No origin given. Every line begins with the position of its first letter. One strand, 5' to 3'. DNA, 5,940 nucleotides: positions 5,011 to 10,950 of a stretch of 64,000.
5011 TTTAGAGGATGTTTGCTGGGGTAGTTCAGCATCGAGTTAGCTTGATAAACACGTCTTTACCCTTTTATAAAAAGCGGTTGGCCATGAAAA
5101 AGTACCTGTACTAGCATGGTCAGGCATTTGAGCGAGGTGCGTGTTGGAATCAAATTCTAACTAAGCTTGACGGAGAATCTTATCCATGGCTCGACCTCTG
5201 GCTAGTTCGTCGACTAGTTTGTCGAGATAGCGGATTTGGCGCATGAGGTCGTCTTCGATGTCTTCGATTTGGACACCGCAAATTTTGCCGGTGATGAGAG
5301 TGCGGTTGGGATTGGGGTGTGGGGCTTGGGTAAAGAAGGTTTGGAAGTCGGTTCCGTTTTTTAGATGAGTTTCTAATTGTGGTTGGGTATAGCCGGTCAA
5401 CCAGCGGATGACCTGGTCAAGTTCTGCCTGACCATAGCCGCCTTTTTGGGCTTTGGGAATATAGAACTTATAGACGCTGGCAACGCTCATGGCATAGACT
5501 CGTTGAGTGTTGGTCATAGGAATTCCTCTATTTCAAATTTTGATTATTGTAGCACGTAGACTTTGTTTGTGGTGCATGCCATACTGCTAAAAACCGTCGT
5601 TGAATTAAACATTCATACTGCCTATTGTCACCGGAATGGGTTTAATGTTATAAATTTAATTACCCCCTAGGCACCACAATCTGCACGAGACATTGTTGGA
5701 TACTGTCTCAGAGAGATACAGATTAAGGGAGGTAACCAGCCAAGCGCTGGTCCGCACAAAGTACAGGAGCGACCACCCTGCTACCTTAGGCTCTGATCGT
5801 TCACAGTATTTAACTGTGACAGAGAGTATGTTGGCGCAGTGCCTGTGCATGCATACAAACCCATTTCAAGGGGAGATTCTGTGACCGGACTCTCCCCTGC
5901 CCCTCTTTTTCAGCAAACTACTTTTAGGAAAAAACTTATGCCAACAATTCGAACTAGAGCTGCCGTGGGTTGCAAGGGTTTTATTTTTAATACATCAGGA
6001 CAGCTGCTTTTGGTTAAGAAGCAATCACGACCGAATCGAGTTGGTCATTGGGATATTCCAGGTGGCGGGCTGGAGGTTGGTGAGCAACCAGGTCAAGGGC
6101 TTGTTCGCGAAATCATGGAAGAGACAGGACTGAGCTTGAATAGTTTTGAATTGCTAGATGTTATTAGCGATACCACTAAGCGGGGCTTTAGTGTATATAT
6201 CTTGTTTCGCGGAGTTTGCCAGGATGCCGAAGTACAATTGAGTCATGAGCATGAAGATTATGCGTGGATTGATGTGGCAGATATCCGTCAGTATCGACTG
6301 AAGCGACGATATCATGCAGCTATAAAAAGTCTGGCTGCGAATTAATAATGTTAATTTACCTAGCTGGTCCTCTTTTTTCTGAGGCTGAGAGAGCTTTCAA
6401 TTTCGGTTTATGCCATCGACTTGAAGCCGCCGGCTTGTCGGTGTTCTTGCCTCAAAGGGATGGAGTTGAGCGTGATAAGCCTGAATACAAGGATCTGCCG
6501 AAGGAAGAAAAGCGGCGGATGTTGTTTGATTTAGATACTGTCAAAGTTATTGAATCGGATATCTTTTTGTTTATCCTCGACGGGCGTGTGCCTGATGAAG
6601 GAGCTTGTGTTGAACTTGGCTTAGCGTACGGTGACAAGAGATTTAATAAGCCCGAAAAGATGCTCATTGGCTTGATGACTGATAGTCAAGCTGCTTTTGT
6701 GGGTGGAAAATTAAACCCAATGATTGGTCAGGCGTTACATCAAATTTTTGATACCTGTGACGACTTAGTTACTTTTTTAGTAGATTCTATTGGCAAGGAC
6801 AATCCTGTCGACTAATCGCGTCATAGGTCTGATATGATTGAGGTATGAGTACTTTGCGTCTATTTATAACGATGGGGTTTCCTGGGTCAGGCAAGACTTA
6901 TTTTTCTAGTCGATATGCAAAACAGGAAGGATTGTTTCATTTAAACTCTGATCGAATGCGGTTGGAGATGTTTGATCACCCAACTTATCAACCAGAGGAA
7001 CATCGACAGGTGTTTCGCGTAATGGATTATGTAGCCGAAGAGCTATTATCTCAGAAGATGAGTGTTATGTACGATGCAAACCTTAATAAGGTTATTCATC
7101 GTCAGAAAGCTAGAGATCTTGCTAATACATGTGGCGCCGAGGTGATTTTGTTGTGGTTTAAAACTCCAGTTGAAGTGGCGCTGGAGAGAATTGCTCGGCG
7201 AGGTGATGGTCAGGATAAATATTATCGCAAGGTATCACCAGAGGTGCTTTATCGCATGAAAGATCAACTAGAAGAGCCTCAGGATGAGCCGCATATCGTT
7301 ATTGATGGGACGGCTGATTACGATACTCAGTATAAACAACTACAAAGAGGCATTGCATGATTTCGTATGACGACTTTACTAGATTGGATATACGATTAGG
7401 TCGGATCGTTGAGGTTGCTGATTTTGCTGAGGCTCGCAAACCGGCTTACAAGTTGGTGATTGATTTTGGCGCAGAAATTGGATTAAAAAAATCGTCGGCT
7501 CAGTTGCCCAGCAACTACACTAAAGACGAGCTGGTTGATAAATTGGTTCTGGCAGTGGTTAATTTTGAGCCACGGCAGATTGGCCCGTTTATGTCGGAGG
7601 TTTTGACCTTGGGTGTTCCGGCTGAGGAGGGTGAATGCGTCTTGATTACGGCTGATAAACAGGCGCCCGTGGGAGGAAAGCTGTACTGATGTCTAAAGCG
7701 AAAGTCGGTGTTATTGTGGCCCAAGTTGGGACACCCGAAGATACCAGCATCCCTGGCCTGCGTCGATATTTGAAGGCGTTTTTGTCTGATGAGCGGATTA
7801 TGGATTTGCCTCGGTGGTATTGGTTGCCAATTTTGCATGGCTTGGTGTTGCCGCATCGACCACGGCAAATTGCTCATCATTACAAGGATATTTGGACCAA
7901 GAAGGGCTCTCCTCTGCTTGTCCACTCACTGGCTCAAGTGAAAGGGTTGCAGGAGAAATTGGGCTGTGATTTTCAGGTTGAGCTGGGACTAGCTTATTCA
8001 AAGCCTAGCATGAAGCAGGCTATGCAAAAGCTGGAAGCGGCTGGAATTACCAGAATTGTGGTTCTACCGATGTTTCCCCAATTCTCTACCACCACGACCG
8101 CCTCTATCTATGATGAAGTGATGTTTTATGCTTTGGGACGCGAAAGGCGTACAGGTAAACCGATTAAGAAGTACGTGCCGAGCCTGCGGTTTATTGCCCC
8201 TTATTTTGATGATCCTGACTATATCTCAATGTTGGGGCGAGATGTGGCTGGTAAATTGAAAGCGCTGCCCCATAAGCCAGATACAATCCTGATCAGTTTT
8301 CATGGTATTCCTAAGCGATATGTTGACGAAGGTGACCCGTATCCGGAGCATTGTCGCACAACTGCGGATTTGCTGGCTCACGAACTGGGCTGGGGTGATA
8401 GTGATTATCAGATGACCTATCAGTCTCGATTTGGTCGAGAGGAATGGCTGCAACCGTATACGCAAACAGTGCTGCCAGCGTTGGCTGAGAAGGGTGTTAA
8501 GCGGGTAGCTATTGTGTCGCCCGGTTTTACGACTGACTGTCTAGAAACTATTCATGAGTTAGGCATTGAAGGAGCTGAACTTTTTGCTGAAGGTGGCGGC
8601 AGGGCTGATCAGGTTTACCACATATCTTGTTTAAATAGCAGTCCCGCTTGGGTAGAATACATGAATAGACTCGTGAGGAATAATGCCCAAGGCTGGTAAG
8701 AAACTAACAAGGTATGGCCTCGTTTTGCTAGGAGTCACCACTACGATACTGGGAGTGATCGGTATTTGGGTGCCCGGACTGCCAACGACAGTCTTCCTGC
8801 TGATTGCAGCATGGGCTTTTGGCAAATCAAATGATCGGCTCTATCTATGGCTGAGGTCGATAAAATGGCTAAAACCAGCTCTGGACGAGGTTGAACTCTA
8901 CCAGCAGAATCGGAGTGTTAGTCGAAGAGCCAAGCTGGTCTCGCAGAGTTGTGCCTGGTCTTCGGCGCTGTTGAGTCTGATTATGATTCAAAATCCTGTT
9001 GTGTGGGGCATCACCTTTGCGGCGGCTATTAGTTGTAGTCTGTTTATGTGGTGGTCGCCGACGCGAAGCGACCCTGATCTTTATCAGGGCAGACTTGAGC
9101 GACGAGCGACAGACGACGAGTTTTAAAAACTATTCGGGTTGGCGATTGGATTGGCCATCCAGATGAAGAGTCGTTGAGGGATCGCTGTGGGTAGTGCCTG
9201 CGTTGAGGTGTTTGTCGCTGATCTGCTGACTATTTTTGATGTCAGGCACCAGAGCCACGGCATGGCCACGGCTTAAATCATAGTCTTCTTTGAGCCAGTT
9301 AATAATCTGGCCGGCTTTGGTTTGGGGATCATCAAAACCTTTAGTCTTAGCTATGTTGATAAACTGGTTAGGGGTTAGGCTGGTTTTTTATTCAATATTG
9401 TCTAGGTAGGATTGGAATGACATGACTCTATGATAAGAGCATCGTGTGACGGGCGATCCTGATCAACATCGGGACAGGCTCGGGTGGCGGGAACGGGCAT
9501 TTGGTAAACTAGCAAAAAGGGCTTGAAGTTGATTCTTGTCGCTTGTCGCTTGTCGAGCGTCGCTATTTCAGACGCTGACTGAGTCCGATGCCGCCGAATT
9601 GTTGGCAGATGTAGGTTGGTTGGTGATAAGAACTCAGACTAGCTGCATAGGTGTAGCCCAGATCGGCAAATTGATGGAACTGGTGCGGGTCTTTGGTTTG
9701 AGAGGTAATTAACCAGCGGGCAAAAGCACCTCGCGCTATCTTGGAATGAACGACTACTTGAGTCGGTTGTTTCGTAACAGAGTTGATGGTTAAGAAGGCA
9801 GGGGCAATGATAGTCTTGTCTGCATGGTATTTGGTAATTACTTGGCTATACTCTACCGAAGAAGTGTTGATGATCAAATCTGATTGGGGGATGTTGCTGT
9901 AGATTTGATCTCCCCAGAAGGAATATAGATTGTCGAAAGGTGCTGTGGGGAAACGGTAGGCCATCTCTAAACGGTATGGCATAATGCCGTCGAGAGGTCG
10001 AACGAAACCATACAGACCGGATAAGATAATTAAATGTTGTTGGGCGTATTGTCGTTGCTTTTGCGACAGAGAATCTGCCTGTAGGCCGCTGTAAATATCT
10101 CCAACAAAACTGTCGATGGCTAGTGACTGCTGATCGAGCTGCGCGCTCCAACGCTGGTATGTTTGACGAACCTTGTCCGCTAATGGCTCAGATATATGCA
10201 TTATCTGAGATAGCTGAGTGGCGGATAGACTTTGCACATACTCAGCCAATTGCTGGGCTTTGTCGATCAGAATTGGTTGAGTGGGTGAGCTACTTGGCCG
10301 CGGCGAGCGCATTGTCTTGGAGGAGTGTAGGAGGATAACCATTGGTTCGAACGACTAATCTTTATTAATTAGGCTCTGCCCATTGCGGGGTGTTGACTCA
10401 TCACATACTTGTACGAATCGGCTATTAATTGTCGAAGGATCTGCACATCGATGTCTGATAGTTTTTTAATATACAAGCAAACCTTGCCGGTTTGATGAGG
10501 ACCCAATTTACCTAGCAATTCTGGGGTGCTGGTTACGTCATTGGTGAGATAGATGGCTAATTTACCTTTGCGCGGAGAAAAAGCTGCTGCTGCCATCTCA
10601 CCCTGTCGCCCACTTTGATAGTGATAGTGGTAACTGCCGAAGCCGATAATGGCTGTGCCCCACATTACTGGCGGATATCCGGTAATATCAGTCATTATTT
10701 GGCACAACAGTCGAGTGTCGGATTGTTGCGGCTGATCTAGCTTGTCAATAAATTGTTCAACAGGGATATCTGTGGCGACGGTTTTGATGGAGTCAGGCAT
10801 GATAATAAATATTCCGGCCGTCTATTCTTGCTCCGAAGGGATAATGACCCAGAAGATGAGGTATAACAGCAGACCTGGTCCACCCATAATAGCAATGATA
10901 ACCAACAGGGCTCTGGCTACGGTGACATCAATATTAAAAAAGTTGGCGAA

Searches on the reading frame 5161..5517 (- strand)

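Call 90: search_protein_families(library=pfam, proteins=[window:5161-5517:-], max_evalue=0.01)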
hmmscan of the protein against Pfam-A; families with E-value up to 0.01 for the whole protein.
window:5161-5517:- (118 aa): 1 family
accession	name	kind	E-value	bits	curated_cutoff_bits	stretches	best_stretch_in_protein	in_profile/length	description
PF09966.14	DUF2200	-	5.9e-48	162.1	22.8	1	6-116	1-111/111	Uncharacterized protein conserved in bacteria (DUF2200)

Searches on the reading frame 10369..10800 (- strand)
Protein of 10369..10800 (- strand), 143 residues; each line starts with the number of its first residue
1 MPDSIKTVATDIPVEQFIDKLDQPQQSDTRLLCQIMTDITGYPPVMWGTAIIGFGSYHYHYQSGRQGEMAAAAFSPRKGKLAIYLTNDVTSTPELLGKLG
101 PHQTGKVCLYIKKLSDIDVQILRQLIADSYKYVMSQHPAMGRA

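Call 90: search_protein_families(library=pfam, proteins=[window:10369-10800:-], max_evalue=0.01)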
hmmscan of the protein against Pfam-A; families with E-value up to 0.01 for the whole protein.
window:10369-10800:- (143 aa): 1 family
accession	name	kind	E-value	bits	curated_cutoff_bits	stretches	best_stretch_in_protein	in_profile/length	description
PF08818.16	DUF1801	-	1.9e-09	38.2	27.2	1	26-128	2-83/85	Domain of unknown function (DU1801)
